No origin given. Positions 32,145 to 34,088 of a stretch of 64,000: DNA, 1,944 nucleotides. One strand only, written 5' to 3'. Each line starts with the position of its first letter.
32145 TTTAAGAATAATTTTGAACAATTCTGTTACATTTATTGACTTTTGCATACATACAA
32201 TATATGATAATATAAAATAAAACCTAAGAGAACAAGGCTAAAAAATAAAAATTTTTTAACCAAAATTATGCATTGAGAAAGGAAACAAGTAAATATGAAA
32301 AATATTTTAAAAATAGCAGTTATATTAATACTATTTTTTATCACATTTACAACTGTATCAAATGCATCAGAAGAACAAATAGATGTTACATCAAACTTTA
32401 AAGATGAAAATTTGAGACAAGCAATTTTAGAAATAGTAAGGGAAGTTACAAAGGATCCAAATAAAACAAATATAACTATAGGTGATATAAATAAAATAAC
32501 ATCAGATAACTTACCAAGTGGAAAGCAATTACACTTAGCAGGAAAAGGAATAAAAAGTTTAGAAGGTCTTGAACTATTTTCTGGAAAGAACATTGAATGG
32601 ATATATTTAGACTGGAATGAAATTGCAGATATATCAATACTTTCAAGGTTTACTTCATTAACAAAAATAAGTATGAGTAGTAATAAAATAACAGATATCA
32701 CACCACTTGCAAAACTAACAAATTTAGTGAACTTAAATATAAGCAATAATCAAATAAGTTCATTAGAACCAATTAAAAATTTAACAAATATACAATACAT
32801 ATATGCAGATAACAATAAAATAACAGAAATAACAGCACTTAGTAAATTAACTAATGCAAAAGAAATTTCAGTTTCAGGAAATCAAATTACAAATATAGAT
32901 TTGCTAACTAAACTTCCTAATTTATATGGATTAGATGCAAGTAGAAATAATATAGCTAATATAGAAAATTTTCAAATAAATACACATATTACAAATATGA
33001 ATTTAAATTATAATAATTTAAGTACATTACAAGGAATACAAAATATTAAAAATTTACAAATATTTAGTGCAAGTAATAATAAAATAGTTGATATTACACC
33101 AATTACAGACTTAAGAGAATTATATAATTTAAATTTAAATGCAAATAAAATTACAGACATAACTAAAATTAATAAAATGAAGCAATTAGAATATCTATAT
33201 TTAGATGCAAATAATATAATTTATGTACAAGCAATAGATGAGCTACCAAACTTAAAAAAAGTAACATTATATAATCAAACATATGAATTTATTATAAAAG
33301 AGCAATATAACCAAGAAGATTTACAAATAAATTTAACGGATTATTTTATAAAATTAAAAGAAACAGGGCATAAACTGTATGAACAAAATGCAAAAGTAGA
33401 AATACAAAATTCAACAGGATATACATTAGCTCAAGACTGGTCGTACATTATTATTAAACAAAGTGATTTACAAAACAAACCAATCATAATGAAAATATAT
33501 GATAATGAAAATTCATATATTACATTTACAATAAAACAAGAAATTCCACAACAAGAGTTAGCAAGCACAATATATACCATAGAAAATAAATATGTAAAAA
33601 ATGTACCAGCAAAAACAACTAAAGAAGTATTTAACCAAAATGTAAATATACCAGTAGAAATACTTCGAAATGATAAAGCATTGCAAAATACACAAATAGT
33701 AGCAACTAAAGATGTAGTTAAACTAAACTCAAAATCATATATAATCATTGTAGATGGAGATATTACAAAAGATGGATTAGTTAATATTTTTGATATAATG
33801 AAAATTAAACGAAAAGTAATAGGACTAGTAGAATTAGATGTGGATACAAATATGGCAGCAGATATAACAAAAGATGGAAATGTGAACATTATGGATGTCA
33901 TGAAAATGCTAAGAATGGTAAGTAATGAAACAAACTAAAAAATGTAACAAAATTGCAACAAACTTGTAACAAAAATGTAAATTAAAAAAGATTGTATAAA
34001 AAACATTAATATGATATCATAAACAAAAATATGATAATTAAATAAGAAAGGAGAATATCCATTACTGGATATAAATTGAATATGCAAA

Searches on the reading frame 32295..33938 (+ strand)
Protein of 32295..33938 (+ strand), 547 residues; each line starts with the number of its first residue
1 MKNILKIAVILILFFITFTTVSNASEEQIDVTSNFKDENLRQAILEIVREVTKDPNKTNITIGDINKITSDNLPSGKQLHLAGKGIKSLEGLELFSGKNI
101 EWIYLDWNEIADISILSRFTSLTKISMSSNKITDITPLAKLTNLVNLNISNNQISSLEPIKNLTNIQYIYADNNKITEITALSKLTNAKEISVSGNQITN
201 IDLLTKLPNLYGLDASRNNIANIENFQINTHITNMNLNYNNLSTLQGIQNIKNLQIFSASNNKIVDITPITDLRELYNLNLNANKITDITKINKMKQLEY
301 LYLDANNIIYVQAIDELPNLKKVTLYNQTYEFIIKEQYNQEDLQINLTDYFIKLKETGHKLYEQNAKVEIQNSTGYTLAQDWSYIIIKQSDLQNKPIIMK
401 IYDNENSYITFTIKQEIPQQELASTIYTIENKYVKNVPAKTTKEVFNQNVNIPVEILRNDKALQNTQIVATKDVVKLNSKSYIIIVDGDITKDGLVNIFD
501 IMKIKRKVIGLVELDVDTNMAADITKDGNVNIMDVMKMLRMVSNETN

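Call 73: find_encoding_contigs(protein=window:32295-33938:+, flank=10000, max_places=1)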
Protein window:32295-33938:+ (547 aa): 24 contigs read that carry it; 1 place shown.
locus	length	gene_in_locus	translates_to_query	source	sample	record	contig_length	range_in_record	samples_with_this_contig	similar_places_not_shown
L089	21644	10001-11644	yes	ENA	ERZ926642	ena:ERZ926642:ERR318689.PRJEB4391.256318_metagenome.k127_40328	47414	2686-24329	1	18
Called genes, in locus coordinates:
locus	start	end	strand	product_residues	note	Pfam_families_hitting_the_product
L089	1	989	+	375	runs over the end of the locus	PF13477:Glyco_trans_4_2, PF13439:Glyco_transf_4, PF13579:Glyco_trans_4_4 (weak), PF00534:Glycos_transf_1, PF13692:Glyco_trans_1_4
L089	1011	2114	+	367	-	PF13439:Glyco_transf_4, PF00534:Glycos_transf_1, PF13692:Glyco_trans_1_4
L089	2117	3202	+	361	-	PF13439:Glyco_transf_4, PF13477:Glyco_trans_4_2, PF00534:Glycos_transf_1, PF13692:Glyco_trans_1_4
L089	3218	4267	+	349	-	PF14897:EpsG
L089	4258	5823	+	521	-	PF01943:Polysacc_synt (weak)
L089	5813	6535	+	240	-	PF05704:Caps_synth (weak), PF04488:Gly_transf_sug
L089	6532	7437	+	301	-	PF00535:Glycos_transf_2, PF10111:Glyco_tranf_2_2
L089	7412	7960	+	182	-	PF25087:GMPPB_C (faint), PF14602:Hexapep_2, PF00132:Hexapep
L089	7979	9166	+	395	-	PF13229:Beta_helix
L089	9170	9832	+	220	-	PF25084:LbH_EIF2B (faint), PF25087:GMPPB_C (faint), PF00132:Hexapep, PF14602:Hexapep_2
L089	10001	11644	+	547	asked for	PF13855:LRR_8 (faint), PF12799:LRR_4 (weak), PF23211:LRR_LRWD1 (faint), PF23598:LRR_14 (weak), PF12799:LRR_4, PF00404:Dockerin_1 (weak)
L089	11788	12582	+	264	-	PF00963:Cohesin (weak)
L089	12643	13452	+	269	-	PF02706:Wzz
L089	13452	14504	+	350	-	PF01656:CbiA, PF10609:ParA, PF13614:AAA_31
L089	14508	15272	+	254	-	PF19567:CpsB_CapC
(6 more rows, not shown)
